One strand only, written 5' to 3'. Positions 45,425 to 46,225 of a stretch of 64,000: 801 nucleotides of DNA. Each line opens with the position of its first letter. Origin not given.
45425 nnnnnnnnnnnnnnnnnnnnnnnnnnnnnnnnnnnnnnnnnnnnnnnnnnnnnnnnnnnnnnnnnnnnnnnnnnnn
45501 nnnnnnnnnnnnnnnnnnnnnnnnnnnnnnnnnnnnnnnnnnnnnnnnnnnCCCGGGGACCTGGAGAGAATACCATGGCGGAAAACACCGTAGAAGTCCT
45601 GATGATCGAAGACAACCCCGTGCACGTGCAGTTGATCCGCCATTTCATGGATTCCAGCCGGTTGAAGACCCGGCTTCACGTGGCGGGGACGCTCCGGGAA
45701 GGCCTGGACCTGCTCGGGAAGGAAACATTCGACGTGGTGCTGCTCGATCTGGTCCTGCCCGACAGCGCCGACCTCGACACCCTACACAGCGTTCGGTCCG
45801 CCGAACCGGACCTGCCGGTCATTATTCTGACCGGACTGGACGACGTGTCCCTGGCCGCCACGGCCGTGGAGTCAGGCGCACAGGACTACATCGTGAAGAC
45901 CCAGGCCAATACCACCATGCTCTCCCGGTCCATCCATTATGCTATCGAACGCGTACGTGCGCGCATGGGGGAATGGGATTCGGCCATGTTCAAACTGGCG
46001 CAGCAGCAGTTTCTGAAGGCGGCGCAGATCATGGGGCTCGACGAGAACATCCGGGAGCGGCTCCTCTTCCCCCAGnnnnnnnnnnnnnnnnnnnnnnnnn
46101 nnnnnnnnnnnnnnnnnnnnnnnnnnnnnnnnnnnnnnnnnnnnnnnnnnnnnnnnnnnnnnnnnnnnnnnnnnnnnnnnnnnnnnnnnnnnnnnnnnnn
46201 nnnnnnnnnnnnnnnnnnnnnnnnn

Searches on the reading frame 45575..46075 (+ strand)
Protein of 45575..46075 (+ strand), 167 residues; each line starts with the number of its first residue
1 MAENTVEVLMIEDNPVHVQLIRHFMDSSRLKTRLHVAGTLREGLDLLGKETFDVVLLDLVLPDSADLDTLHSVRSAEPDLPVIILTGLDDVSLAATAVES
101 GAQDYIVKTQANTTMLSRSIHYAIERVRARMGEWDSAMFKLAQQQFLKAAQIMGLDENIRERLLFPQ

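Call 26: find_related_loci(query=A1, collection=genome_contigs, flank=8000)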
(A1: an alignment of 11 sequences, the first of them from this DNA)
Query A1 (167 aa) in genome_contigs; peptide patterns used: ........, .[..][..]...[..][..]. (x = any residue, [..] = any of these).
279 stretches matched a pattern; 185 encode a relative of the query (tblastn E <= 1e-3); the best 80 are kept; 80 distinct loci.
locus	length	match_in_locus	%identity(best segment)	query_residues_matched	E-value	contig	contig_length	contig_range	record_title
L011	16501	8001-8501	100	1-167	5e-109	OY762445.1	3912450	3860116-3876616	MAG: bacterium isolate 4d88f91b-64ba-49ef-9c7d-4906d56127d1 genome assembly, chromosome: 1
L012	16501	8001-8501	94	1-167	5e-103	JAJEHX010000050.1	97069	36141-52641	MAG: Candidatus Latescibacterota bacterium isolate p16x63bins.21 k141_226977, whole genome shotgun sequence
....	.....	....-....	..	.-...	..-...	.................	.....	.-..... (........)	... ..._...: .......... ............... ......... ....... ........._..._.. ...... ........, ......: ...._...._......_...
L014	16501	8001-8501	93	1-167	1e-101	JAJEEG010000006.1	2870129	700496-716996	MAG: Candidatus Latescibacterota bacterium isolate p16x34bins.14 k141_287726, whole genome shotgun sequence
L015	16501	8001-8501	92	1-167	3e-101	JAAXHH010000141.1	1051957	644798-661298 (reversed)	MAG: Candidatus Latescibacterota bacterium isolate Plut_88884 unfiltered_Plut_88884_genomic_contig_92112, whole genome s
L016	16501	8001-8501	92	1-167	8e-101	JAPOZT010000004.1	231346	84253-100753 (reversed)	MAG: Gemmatimonadetes bacterium isolate IRC1_bin_16 NODE_36_length_231346_cov_20.7767, whole genome shotgun sequence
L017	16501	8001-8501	91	1-167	2e-100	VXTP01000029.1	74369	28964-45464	MAG: Gemmatimonadetes bacterium isolate SB0665_bin_8 NODE_222_length_74369_cov_13.541002, whole genome shotgun sequence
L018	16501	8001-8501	91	1-167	8e-100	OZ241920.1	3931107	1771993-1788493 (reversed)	MAG: bacterium isolate c159a2c7-7ae9-43f8-b1c6-a8821b09048b genome assembly, chromosome: 1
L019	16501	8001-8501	90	1-167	2e-99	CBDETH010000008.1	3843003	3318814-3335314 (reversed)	MAG: bacterium isolate a37c322d-fd18-4de0-acdf-9ec38001f2fc genome assembly, contig: contig_8, whole genome shotgun sequ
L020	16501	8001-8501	90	1-167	3e-99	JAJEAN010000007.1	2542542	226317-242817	MAG: Candidatus Latescibacterota bacterium isolate jk18x7bins.54 k141_2599900, whole genome shotgun sequence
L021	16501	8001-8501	90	1-167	4e-99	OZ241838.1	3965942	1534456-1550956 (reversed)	MAG: bacterium isolate 834f4656-8c40-439b-be50-31c876aeaf38 genome assembly, chromosome: 1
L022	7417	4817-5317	90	1-167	3e-99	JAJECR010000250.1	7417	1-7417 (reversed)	MAG: Candidatus Latescibacterota bacterium isolate jk18xAbins.29 k141_939415, whole genome shotgun sequence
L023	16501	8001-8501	90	1-167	6e-99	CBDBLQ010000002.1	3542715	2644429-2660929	MAG: bacterium isolate 7e3eab2d-bf14-4947-a8f9-fc6ddb354d52 genome assembly, contig: contig_2, whole genome shotgun sequ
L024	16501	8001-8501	90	1-167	1e-98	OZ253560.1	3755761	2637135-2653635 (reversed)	MAG: bacterium isolate 97c2cdc3-07c5-4390-9168-6b920e0bec44 genome assembly, chromosome: 1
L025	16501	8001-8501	88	1-167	3e-97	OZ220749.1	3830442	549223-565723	MAG: bacterium isolate 072a604d-d951-4d4f-bb27-b5f30d89a258 genome assembly, chromosome: 1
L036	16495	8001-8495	61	4-167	8e-63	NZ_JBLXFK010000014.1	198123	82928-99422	MAG: Gimesia sp. isolate ET02-14 T02maxbin_out.050RE.5K@14, whole genome shotgun sequence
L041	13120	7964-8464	59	2-167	6e-61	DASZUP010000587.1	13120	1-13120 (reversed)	MAG TPA_asm: Pirellulales bacterium isolate SMAG_U6108 k141_729246, whole genome shotgun sequence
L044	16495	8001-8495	61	4-167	3e-60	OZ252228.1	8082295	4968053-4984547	MAG: Candidatus Latescibacterota bacterium isolate 2d5a3a6b-ac94-4199-888f-c4fbb53c5f42 genome assembly, chromosome: 1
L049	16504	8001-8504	58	1-167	4e-59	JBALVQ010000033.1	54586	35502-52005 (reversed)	MAG: Amphritea sp. isolate 5NakV-12 NODE_275_length_54586_cov_12.427995, whole genome shotgun sequence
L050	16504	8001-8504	56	1-167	7e-59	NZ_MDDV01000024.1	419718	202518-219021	Ensifer sp. LCM 4579 contig_3, whole genome shotgun sequence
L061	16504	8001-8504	57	1-167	2e-55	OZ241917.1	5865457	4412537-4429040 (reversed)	MAG: Candidatus Latescibacterota bacterium isolate 5e8d6608-c5e3-4027-8d72-793febe4c990 genome assembly, chromosome: 1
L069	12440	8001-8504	53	1-167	5e-54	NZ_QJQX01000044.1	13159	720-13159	Sphingobium lactosutens strain xwAA3 386, whole genome shotgun sequence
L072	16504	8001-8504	57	1-167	9e-54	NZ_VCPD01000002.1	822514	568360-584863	Ruegeria sediminis strain CAU 1488 contig2, whole genome shotgun sequence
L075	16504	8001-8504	55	1-167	7e-54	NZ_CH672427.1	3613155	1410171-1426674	Nitrococcus mobilis Nb-231 scf_1099646003885, whole genome shotgun sequence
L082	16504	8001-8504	58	1-167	2e-52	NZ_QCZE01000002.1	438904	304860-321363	Zobellella maritima strain 102-Py4 scaffold_2, whole genome shotgun sequence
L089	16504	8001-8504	52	1-167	6e-52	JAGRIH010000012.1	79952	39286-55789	MAG: Halioglobus sp. isolate HKST-UBA218 2012-05-30_1_(paired)_contig_3649, whole genome shotgun sequence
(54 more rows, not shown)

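Call 38: search_protein_families(library=pfam, proteins=[L036:3783-6200:+, L049:9689-11800:+, L050:9693-11000:+, L072:9700-12200:+, L075:10600-11848:-, L082:9663-11400:+, L069:4661-6000:+, L089:11400-13093:-, L041:4065-6300:+, L061:9667-11200:+], max_evalue=0.001)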
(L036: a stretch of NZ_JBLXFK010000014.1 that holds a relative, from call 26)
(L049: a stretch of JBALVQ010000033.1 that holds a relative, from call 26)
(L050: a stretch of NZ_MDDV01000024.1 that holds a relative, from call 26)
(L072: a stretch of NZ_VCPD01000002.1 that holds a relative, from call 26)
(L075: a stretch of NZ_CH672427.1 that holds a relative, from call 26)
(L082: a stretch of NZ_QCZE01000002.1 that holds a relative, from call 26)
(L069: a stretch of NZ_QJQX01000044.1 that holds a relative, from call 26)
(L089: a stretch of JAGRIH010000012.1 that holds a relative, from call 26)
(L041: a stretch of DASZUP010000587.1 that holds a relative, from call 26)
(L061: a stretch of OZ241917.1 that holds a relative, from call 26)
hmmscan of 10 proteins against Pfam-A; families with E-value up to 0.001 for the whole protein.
L036:3783-6200:+ (806 aa): 10 families
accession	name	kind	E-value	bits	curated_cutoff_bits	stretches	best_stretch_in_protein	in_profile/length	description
PF13426.13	PAS_9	-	5.5e-24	84.9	27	2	599-703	3-103/103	PAS domain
PF00512.31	HisKA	-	3.5e-23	81.9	26.9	1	724-789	1-66/66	His Kinase A (phospho-acceptor) domain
PF00989.32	PAS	-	2.4e-22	79.5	22.6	2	589-701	3-113/113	PAS fold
PF02743.24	dCache_1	-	8.7e-21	75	45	1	96-339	2-239/240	Cache domain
PF08448.16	PAS_4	-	3.2e-19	69.6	23.1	1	460-576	1-109/110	PAS fold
PF00672.30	HAMP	-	2.3e-17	63.5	25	1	374-425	1-52/53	HAMP domain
PF13188.13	PAS_8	-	1.7e-07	31.4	21.8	1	456-490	3-37/65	PAS domain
PF13596.12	PAS_10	-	2e-07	32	22.1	0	523-573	60-106/106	PAS domain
PF12860.13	PAS_7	-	6.9e-06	26.6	27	1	460-579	1-114/115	PAS fold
PF08447.18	PAS_3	-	2.5e-05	24.9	25.6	0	611-688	3-77/89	PAS fold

L049:9689-11800:+ (704 aa): 7 families
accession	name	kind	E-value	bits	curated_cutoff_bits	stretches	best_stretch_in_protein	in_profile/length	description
PF08447.18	PAS_3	-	1e-75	250.5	25.6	4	456-542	3-88/89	PAS fold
PF13426.13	PAS_9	-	8.6e-29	100.3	27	4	49-137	14-103/103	PAS domain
PF00512.31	HisKA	-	1.2e-23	83.4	26.9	1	601-666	1-66/66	His Kinase A (phospho-acceptor) domain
PF08448.16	PAS_4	-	1.4e-23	83.6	23.1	3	199-280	28-110/110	PAS fold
PF00989.32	PAS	-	4.6e-17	62.5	22.6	0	330-408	32-113/113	PAS fold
PF11221.13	Med21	-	6.8e-05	23.6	37.3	0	79-177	36-97/144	Subunit 21 of Mediator complex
PF22794.1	jr-ZPR1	-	0.00028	21.2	27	0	395-439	30-73/125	ZPR1 jelly-roll domain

L050:9693-11000:+ (436 aa): 2 families
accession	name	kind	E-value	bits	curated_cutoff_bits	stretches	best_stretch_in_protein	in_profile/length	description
PF12860.13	PAS_7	-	1e-40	138.9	27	2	37-148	3-113/115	PAS fold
PF00512.31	HisKA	-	1.3e-23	83.2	26.9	1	339-404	1-66/66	His Kinase A (phospho-acceptor) domain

L072:9700-12200:+ (833 aa): 7 families
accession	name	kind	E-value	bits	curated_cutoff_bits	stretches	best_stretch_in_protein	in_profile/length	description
PF03924.19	CHASE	-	1.1e-25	91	25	1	95-276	2-181/189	CHASE domain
PF00512.31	HisKA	-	7.8e-25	87.2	26.9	1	724-789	1-66/66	His Kinase A (phospho-acceptor) domain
PF12860.13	PAS_7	-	2.9e-17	63.3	27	1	569-682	1-113/115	PAS fold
PF13185.12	GAF_2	-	9.7e-16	58.7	28.6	1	396-542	2-135/136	GAF domain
PF01590.32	GAF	-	6.9e-11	43.2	22.4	1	398-541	2-132/133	GAF domain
PF14215.12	bHLH-MYC_N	-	1.6e-07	32.2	30.2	1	439-530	88-176/181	bHLH-MYC and R2R3-MYB transcription factors N-terminal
PF02743.24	dCache_1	-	0.0001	22.4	45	1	171-297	83-197/240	Cache domain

L075:10600-11848:- (416 aa): 3 families
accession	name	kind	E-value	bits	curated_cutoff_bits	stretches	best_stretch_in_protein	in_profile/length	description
PF02518.31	HATPase_c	-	5.8e-30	104.4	26.4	1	193-307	1-109/111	Histidine kinase-, DNA gyrase B-, and HSP90-like ATPase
PF00512.31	HisKA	-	4e-23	81.7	26.9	1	81-146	1-66/66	His Kinase A (phospho-acceptor) domain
PF00072.30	Response_reg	-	3.5e-12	46.9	30.2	1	331-414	2-78/111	Response regulator receiver domain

L082:9663-11400:+ (579 aa): 6 families
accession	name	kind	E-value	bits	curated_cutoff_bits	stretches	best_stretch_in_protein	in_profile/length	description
PF12860.13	PAS_7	-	6.9e-49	165.2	27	2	306-418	1-112/115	PAS fold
PF00512.31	HisKA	-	9e-25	87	26.9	1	461-526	1-66/66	His Kinase A (phospho-acceptor) domain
PF08447.18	PAS_3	-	2e-20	73.3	25.6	1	47-132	3-88/89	PAS fold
PF08448.16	PAS_4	-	3.2e-10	40.7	23.1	1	40-141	12-110/110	PAS fold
PF13426.13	PAS_9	-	6.8e-09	36.4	27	1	47-138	15-103/103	PAS domain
PF00989.32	PAS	-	1.7e-06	28.4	22.6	1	55-136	33-113/113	PAS fold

L069:4661-6000:+ (446 aa): 1 family
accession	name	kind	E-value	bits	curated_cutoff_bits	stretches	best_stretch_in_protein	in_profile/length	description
PF03924.19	CHASE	-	5.4e-35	121.3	25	1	143-334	3-188/189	CHASE domain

L089:11400-13093:- (564 aa): 2 families
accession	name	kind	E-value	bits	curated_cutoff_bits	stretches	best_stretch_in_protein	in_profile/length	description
PF00512.31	HisKA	-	1.9e-23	82.7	26.9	1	458-523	1-66/66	His Kinase A (phospho-acceptor) domain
PF13689.11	DUF4154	-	2e-19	70.6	24.9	1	113-247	6-139/143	YfiR/HmsC-like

L041:4065-6300:+ (745 aa): 7 families
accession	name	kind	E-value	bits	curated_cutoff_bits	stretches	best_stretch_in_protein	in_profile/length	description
PF00512.31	HisKA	-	6.1e-23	81.1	26.9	1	616-681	1-66/66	His Kinase A (phospho-acceptor) domain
PF00672.30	HAMP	-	7.1e-19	68.3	25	1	388-438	1-51/53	HAMP domain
PF08448.16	PAS_4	-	9.5e-14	52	23.1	1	474-591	1-110/110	PAS fold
PF00989.32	PAS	-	1.1e-07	32.3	22.6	1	469-508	2-41/113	PAS fold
PF13426.13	PAS_9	-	1.4e-07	32.2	27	1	479-588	2-103/103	PAS domain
PF02743.24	dCache_1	-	6.5e-07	29.6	45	1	113-280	4-170/240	Cache domain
PF13188.13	PAS_8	-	1.9e-05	24.9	21.8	1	469-521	2-55/65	PAS domain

L061:9667-11200:+ (511 aa): 5 families
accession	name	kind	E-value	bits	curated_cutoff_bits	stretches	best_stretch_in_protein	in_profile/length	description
PF08447.18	PAS_3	-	7.3e-22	77.9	25.6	1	304-391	2-89/89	PAS fold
PF00512.31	HisKA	-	1.7e-20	73.3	26.9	1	452-511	1-60/66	His Kinase A (phospho-acceptor) domain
PF00989.32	PAS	-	4.3e-05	23.9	22.6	1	282-394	2-113/113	PAS fold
PF08448.16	PAS_4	-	0.00015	22.4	23.1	1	313-398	27-109/110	PAS fold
PF13426.13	PAS_9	-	0.00027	21.6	27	1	313-395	23-102/103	PAS domain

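Call 79: search_protein_families(library=pfam, proteins=[L044:9625-10434:+, L044:10445-11281:+, L044:6585-7955:+], max_evalue=0.001)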
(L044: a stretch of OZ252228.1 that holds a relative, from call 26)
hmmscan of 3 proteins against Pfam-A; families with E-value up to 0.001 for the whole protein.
L044:9625-10434:+ (269 aa): 2 families
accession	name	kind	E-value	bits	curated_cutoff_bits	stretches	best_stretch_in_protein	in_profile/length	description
PF00072.30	Response_reg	-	2.7e-31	108.5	30.2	1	27-140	1-110/111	Response regulator receiver domain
PF01627.28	Hpt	-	2.6e-14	53.7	24.6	1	182-262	2-82/84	Hpt domain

L044:10445-11281:+ (278 aa): 1 family
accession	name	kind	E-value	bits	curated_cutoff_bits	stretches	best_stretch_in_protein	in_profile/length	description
PF01261.30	AP_endonuc_2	-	2.7e-34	119.4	31.1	1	28-273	2-248/249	Xylose isomerase-like TIM barrel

L044:6585-7955:+ (456 aa): 3 families
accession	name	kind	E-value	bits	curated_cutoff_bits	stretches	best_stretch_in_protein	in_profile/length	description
PF01546.33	Peptidase_M20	-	1.1e-25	91.2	24.6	1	83-449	1-204/206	Peptidase family M20/M25/M40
PF07687.19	M20_dimer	-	3.9e-13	49.7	21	1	198-347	1-100/107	Peptidase dimerisation domain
PF04389.22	Peptidase_M28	-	2.6e-06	27.7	21.3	1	68-179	1-91/193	Peptidase family M28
